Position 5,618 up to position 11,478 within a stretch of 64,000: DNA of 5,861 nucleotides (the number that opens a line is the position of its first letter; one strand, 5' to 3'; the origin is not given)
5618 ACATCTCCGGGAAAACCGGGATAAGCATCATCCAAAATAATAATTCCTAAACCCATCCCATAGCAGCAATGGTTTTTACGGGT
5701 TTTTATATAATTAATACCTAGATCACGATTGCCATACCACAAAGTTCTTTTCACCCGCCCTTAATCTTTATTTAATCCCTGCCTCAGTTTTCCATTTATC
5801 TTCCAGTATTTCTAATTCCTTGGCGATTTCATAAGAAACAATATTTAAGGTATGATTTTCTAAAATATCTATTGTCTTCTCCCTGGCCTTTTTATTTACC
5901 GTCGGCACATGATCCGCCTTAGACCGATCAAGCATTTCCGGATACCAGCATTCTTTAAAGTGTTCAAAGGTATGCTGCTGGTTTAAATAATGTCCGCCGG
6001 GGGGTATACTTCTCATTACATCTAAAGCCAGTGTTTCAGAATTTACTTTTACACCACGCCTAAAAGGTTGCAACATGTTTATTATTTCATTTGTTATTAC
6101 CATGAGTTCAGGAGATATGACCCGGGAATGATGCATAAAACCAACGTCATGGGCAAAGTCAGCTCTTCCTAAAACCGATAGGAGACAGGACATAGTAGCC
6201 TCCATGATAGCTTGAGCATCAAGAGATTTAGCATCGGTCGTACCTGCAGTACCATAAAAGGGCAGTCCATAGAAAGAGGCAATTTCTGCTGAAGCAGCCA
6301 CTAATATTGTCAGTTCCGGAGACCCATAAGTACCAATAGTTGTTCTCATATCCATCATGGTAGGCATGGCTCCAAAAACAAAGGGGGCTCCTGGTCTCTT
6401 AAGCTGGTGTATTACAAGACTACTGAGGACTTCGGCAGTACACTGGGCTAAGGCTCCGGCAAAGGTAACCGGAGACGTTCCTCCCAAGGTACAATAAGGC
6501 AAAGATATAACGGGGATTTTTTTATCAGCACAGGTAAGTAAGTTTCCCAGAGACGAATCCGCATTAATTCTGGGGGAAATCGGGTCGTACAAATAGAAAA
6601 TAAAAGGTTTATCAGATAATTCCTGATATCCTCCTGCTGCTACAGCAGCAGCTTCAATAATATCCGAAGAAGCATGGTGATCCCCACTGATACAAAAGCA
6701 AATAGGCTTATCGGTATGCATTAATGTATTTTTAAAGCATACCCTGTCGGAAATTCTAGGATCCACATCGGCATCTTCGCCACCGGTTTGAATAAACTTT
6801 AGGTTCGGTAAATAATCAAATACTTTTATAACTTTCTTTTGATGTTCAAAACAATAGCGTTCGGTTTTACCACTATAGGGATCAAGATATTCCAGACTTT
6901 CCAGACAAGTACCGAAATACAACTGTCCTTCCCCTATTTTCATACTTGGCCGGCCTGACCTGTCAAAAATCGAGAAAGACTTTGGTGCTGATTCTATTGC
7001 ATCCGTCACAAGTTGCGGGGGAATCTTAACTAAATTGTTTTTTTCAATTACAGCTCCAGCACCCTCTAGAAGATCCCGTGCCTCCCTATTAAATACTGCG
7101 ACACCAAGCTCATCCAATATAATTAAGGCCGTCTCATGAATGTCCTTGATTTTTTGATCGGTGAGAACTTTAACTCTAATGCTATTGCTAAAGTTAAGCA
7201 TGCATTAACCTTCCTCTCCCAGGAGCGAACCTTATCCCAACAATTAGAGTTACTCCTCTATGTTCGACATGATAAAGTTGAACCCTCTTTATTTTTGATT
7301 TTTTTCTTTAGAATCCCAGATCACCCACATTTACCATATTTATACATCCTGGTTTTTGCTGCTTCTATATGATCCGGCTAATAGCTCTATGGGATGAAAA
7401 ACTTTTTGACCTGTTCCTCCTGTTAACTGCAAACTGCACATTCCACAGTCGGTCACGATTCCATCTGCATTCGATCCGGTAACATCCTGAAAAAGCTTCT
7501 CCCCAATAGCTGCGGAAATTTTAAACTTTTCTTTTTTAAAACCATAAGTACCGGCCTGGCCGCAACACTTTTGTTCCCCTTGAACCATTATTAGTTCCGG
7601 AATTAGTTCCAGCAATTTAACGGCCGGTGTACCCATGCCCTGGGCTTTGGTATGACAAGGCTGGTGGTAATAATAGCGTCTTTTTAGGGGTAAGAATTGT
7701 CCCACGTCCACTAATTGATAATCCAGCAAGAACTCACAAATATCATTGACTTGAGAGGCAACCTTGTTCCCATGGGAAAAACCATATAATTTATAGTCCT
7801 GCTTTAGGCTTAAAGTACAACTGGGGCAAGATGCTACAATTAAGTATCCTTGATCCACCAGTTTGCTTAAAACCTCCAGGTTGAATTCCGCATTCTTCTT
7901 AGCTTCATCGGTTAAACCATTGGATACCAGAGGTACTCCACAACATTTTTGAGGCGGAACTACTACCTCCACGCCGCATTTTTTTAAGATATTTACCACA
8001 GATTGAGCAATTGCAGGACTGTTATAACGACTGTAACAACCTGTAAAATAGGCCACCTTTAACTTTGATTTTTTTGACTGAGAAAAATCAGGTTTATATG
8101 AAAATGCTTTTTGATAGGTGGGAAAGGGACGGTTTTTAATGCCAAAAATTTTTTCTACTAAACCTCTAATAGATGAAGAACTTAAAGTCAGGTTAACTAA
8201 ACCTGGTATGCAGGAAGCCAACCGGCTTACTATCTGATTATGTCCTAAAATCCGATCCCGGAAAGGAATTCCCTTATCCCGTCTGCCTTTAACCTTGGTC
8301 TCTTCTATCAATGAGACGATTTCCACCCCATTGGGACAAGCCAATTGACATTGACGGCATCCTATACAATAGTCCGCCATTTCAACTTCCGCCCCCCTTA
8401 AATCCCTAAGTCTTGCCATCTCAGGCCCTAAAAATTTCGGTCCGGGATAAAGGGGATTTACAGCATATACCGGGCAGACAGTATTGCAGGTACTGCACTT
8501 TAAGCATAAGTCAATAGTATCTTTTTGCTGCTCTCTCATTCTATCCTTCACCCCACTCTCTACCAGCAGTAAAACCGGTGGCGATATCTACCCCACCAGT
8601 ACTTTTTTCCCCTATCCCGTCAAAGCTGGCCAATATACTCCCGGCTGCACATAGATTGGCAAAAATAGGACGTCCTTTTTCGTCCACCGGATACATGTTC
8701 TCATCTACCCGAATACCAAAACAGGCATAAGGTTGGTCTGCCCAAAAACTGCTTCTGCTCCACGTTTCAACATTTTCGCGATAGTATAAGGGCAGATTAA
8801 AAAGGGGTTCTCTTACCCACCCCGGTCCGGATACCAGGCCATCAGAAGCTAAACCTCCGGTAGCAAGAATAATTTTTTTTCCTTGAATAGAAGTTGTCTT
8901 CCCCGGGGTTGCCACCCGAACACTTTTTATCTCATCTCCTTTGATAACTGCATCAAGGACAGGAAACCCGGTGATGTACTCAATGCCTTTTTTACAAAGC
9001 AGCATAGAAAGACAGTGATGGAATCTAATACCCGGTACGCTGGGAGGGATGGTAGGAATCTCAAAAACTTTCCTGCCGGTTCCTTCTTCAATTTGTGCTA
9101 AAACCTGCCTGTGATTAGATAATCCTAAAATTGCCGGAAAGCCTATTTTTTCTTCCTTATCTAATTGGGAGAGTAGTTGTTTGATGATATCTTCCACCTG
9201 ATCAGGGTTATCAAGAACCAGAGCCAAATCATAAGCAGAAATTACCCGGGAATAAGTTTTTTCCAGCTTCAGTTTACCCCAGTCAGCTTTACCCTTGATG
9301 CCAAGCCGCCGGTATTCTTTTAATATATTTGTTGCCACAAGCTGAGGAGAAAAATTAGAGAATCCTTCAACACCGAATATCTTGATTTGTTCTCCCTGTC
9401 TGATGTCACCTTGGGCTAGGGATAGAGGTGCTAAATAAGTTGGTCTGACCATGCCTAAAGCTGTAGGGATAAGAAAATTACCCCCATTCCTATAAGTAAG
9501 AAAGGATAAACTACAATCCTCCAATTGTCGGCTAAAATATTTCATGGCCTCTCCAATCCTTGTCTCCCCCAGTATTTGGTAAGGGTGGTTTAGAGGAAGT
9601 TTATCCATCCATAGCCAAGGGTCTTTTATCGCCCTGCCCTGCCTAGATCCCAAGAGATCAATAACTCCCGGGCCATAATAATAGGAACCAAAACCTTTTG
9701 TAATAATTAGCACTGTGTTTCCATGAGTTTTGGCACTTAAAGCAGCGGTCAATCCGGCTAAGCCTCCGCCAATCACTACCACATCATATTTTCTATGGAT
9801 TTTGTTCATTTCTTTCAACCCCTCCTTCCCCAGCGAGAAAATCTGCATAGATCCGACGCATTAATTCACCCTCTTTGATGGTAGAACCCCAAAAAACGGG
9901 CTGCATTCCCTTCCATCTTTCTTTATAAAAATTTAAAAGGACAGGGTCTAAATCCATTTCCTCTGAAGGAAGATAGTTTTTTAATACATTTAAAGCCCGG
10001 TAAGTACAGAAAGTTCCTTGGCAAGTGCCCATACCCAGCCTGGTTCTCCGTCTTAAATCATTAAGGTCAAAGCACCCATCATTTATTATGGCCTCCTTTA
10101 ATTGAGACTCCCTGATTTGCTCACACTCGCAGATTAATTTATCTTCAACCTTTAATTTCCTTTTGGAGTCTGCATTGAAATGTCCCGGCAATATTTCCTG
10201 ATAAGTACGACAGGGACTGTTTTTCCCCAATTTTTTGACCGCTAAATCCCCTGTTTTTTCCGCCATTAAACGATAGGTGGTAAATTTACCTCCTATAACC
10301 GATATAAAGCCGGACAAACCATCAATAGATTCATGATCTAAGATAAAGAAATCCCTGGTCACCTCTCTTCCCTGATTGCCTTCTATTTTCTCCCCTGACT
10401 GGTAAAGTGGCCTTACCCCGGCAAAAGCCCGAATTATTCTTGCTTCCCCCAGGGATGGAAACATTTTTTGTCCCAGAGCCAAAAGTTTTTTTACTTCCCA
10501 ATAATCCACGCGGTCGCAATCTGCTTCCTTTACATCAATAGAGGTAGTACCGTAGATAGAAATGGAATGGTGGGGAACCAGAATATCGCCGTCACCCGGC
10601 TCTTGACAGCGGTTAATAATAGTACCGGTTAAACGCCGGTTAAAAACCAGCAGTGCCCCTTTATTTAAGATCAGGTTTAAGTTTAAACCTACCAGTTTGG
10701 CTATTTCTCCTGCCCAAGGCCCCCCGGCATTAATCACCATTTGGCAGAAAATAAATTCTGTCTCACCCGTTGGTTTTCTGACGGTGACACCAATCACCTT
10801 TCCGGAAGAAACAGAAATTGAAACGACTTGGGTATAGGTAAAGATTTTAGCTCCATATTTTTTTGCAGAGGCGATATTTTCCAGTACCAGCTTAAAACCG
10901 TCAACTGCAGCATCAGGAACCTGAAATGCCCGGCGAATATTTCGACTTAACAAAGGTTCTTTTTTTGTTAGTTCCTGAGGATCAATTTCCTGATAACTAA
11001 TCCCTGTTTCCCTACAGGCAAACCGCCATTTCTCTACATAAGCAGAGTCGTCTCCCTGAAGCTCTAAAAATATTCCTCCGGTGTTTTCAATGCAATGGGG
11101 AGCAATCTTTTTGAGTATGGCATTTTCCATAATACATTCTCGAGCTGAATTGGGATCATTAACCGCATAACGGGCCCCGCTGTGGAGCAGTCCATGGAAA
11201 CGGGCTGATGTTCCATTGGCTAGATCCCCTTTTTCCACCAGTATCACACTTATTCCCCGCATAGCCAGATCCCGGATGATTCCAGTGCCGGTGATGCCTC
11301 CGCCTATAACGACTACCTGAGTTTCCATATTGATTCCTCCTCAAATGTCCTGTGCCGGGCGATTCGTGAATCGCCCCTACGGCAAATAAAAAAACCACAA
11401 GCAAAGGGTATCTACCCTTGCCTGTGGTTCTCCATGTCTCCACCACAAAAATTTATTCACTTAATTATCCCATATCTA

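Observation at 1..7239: Non-Pyl MttB-family methyltransferase, racemase-like protein, sigma-54 activator and Opu-type transporter, with no corrinoid partner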

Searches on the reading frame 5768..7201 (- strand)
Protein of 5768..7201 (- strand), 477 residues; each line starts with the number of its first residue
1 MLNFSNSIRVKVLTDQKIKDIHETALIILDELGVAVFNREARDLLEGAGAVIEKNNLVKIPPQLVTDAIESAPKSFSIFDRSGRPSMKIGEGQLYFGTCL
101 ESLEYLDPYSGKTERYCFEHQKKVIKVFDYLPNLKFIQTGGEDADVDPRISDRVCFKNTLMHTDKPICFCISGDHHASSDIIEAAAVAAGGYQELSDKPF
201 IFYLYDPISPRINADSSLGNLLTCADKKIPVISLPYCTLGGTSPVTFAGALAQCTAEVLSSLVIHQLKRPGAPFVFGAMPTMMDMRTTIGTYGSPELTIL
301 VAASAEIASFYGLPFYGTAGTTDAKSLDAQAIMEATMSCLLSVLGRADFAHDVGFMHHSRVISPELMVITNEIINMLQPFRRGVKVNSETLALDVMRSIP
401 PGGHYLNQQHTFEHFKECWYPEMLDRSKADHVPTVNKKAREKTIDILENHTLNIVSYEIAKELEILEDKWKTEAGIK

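Call 3: search_protein_families(library=pfam, proteins=[window:5768-7201:-])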
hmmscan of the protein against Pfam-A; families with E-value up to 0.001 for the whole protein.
window:5768-7201:- (477 aa): 1 family
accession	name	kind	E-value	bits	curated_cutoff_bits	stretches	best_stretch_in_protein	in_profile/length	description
PF06253.16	MTTB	-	1.7e-80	270.9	25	1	9-464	30-489/500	Trimethylamine methyltransferase (MTTB)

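Call 6: search_protein_families(library=ncbifam, proteins=[window:5768-7201:-])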
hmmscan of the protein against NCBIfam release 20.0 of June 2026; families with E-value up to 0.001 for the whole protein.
window:5768-7201:- (477 aa): 1 family
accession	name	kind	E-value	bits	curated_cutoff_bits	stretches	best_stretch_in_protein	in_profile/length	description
TIGR02369.2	trimeth_pyl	equivalog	2.4e-100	336.3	525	1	9-464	2-462/469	[trimethylamine--corrinoid protein] Co-methyltransferase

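Call 16: search_solved_structures(query=window:5771-7201:-, max_evalue=0.001)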
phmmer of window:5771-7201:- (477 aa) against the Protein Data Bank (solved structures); distinct sequences matched with E-value up to 0.001: 5.
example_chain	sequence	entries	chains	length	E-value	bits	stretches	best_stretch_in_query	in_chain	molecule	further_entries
2qne_A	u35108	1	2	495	1.6e-52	182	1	10-433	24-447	Putative methyltransferase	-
9yce_A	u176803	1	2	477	1.7e-52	181.9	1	10-433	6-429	Glycine betaine methyltransferase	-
7xcl_A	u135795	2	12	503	4.6e-50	173.9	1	3-469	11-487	Trimethylamine methyltransferase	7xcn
7xcm_A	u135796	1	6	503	5.3e-50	173.7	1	3-469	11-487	Trimethylamine methyltransferase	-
4yyc_A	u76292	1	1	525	1.7e-40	142.4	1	10-424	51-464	Putative trimethylamine methyltransferase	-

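Call 50: search_solved_structures(query=window:5771-7201:-, max_evalue=1e-45, show_alignments=2)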
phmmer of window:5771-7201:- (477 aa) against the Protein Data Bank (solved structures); distinct sequences matched with E-value up to 1e-45: 4.
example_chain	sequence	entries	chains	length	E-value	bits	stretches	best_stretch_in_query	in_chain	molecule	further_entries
2qne_A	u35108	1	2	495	1.6e-52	182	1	10-433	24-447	Putative methyltransferase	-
9yce_A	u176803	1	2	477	1.7e-52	181.9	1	10-433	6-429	Glycine betaine methyltransferase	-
7xcl_A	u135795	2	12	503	4.6e-50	173.9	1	3-469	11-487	Trimethylamine methyltransferase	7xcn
7xcm_A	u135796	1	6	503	5.3e-50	173.7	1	3-469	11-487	Trimethylamine methyltransferase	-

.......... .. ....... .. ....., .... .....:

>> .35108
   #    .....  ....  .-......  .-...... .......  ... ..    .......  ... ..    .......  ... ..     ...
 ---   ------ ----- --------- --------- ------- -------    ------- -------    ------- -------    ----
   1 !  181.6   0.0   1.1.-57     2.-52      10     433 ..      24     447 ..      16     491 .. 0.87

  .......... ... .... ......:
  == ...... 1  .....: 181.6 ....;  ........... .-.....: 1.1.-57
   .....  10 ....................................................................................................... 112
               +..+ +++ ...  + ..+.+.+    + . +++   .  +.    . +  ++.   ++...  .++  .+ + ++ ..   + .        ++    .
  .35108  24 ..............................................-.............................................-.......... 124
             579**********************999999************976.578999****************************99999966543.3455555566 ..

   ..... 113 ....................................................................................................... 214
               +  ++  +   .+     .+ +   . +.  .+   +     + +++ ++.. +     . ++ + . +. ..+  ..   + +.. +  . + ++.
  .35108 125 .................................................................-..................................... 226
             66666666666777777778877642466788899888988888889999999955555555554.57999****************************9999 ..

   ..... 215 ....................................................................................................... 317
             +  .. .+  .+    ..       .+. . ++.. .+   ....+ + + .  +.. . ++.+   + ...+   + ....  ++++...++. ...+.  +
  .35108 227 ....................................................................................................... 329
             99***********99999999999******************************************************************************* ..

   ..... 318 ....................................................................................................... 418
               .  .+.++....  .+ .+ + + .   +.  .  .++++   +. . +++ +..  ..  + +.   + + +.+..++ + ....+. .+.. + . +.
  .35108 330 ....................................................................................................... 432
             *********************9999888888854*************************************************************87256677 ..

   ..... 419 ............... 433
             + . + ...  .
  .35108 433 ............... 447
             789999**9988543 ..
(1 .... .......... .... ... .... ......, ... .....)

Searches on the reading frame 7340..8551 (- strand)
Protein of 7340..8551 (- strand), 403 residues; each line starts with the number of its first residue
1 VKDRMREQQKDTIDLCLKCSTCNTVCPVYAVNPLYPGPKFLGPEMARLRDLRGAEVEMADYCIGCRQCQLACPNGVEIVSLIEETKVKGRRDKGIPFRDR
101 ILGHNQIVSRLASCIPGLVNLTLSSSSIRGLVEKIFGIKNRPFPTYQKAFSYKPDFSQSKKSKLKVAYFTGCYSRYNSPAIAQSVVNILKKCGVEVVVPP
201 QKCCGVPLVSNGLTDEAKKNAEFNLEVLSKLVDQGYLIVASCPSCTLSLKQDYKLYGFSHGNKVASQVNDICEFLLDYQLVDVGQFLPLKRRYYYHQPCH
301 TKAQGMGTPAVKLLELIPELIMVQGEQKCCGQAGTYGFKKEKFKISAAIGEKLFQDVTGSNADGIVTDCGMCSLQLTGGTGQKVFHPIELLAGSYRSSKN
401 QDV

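Call 3: search_protein_families(library=pfam, proteins=[window:7340-8551:-])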
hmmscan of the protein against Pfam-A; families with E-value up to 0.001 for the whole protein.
window:7340-8551:- (403 aa): 8 families
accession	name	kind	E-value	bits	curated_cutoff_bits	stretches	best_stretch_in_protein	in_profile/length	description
PF02754.22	CCG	-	1.4e-24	86.4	20.6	2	166-250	1-85/85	Cysteine-rich domain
PF13183.11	Fer4_8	-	7.6e-10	39.6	27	1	14-76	3-68/68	4Fe-4S dicluster domain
PF13237.11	Fer4_10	-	4.7e-07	30.1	25.5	2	14-73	7-53/53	4Fe-4S dicluster domain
PF13534.11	Fer4_17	-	5.8e-07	30.4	22.2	1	16-76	2-60/61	4Fe-4S dicluster domain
PF12838.12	Fer4_7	-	7e-06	26.9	27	1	16-76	2-52/52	4Fe-4S dicluster domain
PF12837.12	Fer4_6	-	1.5e-05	25.1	25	0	59-76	6-23/24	4Fe-4S binding domain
PF00037.32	Fer4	-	2.8e-05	24.2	21.1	1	59-76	5-22/24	4Fe-4S binding domain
PF13187.11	Fer4_9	-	3.7e-05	24.1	27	1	16-75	2-50/52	4Fe-4S dicluster domain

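Call 6: search_protein_families(library=ncbifam, proteins=[window:7340-8551:-])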
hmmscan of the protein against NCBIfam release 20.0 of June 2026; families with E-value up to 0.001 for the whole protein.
window:7340-8551:- (403 aa): 25 families
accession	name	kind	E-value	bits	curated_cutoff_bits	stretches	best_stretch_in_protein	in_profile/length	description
NF008369.0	PRK11168.1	equivalog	2.1e-125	418.8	278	1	7-395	4-399/401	anaerobic glycerol-3-phosphate dehydrogenase subunit C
TIGR03379.1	glycerol3P_GlpC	equivalog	7.7e-88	294.9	279.9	1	11-393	2-394/397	anaerobic glycerol-3-phosphate dehydrogenase subunit GlpC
NF045670.1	quin_L_LdhH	equivalog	6.1e-50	170.2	800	1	8-383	298-692/706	L-lactate dehydrogenase (quinone) large subunit LdhH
NF004898.0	PRK06259.1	equivalog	4.1e-43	147.7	385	1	10-378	130-465/488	fumarate reductase (CoM/CoB) subunit TfrB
NF008434.0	PRK11274.1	equivalog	4.9e-26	91.6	333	1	8-392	17-404/409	glycolate oxidase subunit GlcF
NF049975.1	2HglutDHaseYdiJ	equivalog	1.3e-22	79.5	1350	1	58-392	668-1015/1018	D-2-hydroxyglutarate dehydrogenase YdiJ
NF045663.1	diclust_near_Sec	equivalog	1.8e-11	42.9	530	1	57-396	350-637/759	pyridine nucleotide-disulfide oxidoreductase/dicluster-binding protein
TIGR00384.1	dhsB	subfamily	6.3e-07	29.1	88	1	8-86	134-222/222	succinate dehydrogenase and fumarate reductase iron-sulfur protein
NF007205.0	PRK09626.1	equivalog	2e-06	27.8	93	1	54-80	48-74/105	2-oxoglutarate-acceptor oxidoreductase subunit OorD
TIGR03288.1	CoB_CoM_SS_B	equivalog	4.3e-06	26.2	345.15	0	165-270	1-103/290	CoB--CoM heterodisulfide reductase subunit B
NF004616.0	PRK05950.1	subfamily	9.8e-06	24.9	228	1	8-86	141-230/238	succinate dehydrogenase iron-sulfur subunit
TIGR01945.1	rnfC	subfamily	1.1e-05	24.1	245.95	1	7-89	356-431/435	RnfABCDGE type electron transport complex subunit C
NF009053.0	PRK12387.1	subfamily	1.6e-05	24.8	204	0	49-76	27-54/180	formate hydrogenlyase complex iron-sulfur subunit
NF009226.0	PRK12576.1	equivalog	2.2e-05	24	344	1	15-88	155-236/317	succinate dehydrogenase/fumarate reductase iron-sulfur subunit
TIGR00314.1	cdhA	equivalog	3.8e-05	21.7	781.3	1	8-92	393-469/784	CO dehydrogenase/acetyl-CoA synthase complex subunit alpha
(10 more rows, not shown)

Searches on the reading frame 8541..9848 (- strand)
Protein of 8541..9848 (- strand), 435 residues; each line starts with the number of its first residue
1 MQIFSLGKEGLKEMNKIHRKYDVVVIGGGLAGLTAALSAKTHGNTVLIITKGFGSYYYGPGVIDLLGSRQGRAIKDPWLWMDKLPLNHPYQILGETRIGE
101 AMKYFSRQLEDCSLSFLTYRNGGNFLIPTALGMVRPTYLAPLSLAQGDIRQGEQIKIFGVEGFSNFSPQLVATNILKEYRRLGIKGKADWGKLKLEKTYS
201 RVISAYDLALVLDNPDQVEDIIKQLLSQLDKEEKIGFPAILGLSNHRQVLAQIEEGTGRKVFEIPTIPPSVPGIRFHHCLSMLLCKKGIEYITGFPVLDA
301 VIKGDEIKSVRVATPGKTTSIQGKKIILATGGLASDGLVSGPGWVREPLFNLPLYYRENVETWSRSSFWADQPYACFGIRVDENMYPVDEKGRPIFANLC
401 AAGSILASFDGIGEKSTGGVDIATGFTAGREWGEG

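Call 3: search_protein_families(library=pfam, proteins=[window:8541-9848:-])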
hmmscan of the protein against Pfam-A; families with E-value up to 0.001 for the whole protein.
window:8541-9848:- (435 aa): 6 families
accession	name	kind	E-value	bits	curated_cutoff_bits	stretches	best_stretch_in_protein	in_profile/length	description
PF00890.30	FAD_binding_2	-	1.8e-33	116.8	20.4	1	22-416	1-410/414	FAD binding domain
PF12831.13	FAD_oxidored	-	3e-09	37.1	27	1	22-51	1-30/416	FAD dependent oxidoreductase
PF07992.20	Pyr_redox_2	-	6.5e-09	36.1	26.1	1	21-60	1-40/291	Pyridine nucleotide-disulphide oxidoreductase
PF01266.30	DAO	-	3.4e-08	33.8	27.9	1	22-52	1-31/353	FAD dependent oxidoreductase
PF03486.20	HI0933_like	-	1.1e-07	32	50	1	22-51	2-31/244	HI0933-like protein Rossmann domain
PF01134.28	GIDA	-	9.6e-05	22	22.1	1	22-51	1-30/391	Glucose inhibited division protein A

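Call 6: search_protein_families(library=ncbifam, proteins=[window:8541-9848:-])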
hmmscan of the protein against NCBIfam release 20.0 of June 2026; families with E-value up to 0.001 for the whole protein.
window:8541-9848:- (435 aa): 51 families (the best 25 are shown)
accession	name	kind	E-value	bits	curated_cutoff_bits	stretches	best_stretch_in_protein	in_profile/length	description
NF003724.0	PRK05329.2-3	equivalog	2.7e-76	257.3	327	1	22-428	3-413/426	glycerol-3-phosphate dehydrogenase subunit GlpB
NF003722.0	PRK05329.1-5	equivalog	1.4e-72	245.3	349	1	21-432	5-422/428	glycerol-3-phosphate dehydrogenase subunit GlpB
TIGR03378.1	glycerol3P_GlpB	equivalog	7.4e-71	239.3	174.15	1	21-428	1-414/419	anaerobic glycerol-3-phosphate dehydrogenase subunit GlpB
NF003725.0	PRK05329.2-4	equivalog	7.8e-70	235.9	345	1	16-428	4-418/429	glycerol-3-phosphate dehydrogenase subunit GlpB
NF003726.0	PRK05329.2-5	equivalog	8.8e-70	235.6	354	1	21-431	2-410/415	glycerol-3-phosphate dehydrogenase subunit GlpB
NF003720.0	PRK05329.1-3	equivalog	2.5e-69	234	313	1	20-430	2-420/437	glycerol-3-phosphate dehydrogenase subunit GlpB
NF003719.0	PRK05329.1-2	equivalog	1.1e-60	205.7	359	1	20-426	2-410/423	glycerol-3-phosphate dehydrogenase subunit GlpB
NF003721.0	PRK05329.1-4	equivalog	1.4e-50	172.5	403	1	20-429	2-421/428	glycerol-3-phosphate dehydrogenase subunit GlpB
NF003718.0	PRK05329.1-1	equivalog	3.2e-45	154.8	370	1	20-429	2-408/419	glycerol-3-phosphate dehydrogenase subunit GlpB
NF003723.0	PRK05329.2-1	equivalog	9.9e-26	90.4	680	1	20-430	8-430/436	glycerol-3-phosphate dehydrogenase subunit GlpB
NF006130.0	PRK08274.1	equivalog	1.1e-14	54.2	369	1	19-51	4-36/467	FAD-dependent tricarballylate dehydrogenase TcuA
NF004789.0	PRK06134.1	subfamily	3.7e-10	39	747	1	15-51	7-43/581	FAD-dependent oxidoreductase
NF053717.1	VnlPnlRedVprA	equivalog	6.5e-10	38.4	600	1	18-52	4-38/481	vinyl phenol reductase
TIGR01813.1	flavo_cyto_c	subfamily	4.2e-08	32.4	285.45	1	22-51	1-31/444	flavocytochrome c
TIGR00275.1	TIGR00275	subfamily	1.3e-07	30.8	183.8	0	23-51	1-29/401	aminoacetone oxidase family FAD-binding enzyme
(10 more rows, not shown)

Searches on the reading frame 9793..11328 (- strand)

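Call 3: search_protein_families(library=pfam, proteins=[window:9793-11328:-])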
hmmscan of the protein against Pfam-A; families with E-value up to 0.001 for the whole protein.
window:9793-11328:- (511 aa): 6 families
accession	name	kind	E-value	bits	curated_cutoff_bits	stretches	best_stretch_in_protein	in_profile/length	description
PF01266.30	DAO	-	7.5e-51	174.1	27.9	1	5-351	2-351/353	FAD dependent oxidoreductase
PF04324.20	Fer2_BFD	-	1.1e-08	35.7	26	1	398-450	1-49/50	BFD-like [2Fe-2S] binding domain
PF00890.30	FAD_binding_2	-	1.3e-08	34.9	20.4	1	5-203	2-202/414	FAD binding domain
PF07992.20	Pyr_redox_2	-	2.4e-05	24.3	26.1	1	4-190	2-95/291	Pyridine nucleotide-disulphide oxidoreductase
PF01494.25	FAD_binding_3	-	4.3e-05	23.3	22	0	2-36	1-35/349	FAD binding domain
PF12831.13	FAD_oxidored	-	0.00038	20.3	27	0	142-215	87-155/416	FAD dependent oxidoreductase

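Call 6: search_protein_families(library=ncbifam, proteins=[window:9793-11328:-])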
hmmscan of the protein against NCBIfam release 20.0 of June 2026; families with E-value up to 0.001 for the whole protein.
window:9793-11328:- (511 aa): 26 families (the best 25 are shown)
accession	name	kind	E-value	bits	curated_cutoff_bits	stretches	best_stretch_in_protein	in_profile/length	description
TIGR03377.1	glycerol3P_GlpA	equivalog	1.4e-195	650.8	552.8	2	4-393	1-388/530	anaerobic glycerol-3-phosphate dehydrogenase subunit GlpA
NF008313.0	PRK11101.1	equivalog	1.3e-157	525.7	425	2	2-393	8-399/548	anaerobic glycerol-3-phosphate dehydrogenase subunit A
NF008899.0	PRK12266.1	equivalog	2.9e-51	174.5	360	2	122-408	132-419/508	glycerol-3-phosphate dehydrogenase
NF009906.0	PRK13369.1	equivalog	1.3e-46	159.2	352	1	3-415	7-425/502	glycerol-3-phosphate dehydrogenase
NF033461.1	glycerol3P_ox_1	equivalog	3.3e-30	104.9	840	1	3-316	19-356/607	type 1 glycerol-3-phosphate oxidase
NF033460.1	glycerol3P_ox_II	equivalog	2.4e-21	76.3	460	1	3-310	2-319/361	type 2 glycerol-3-phosphate oxidase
TIGR02352.1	thiamin_ThiO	equivalog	2.6e-19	69.5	250.8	1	5-310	1-307/351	glycine oxidase ThiO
NF008726.1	PRK11728.1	equivalog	5.2e-13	48.6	299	1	4-218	2-214/389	L-2-hydroxyglutarate oxidase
NF008425.0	PRK11259.1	equivalog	2.9e-08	33.1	257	1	1-217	3-214/377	N-methyl-L-tryptophan oxidase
NF009074.0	PRK12409.1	equivalog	4.2e-08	32.8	494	0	93-224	144-276/410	D-amino acid dehydrogenase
NF004789.0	PRK06134.1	subfamily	4.9e-07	28.7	747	0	142-217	214-289/581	FAD-dependent oxidoreductase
TIGR03197.1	MnmC_Cterm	equivalog_domain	5.6e-07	29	174.2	1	5-50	2-48/400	FAD-dependent 5-carboxymethylaminomethyl-2-thiouridine(34) oxidoreductase MnmC1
TIGR03364.1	HpnW_proposed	hypoth_equivalog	8.9e-07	28.3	285.1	1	4-143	2-143/365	TIGR03364 family FAD-dependent oxidoreductase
NF001933.0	PRK00711.1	subfamily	2.2e-06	27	383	0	106-220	158-271/429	D-amino acid dehydrogenase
NF009476.0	PRK12839.1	equivalog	2.4e-06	26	940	0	141-210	210-280/572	FAD-dependent oxidoreductase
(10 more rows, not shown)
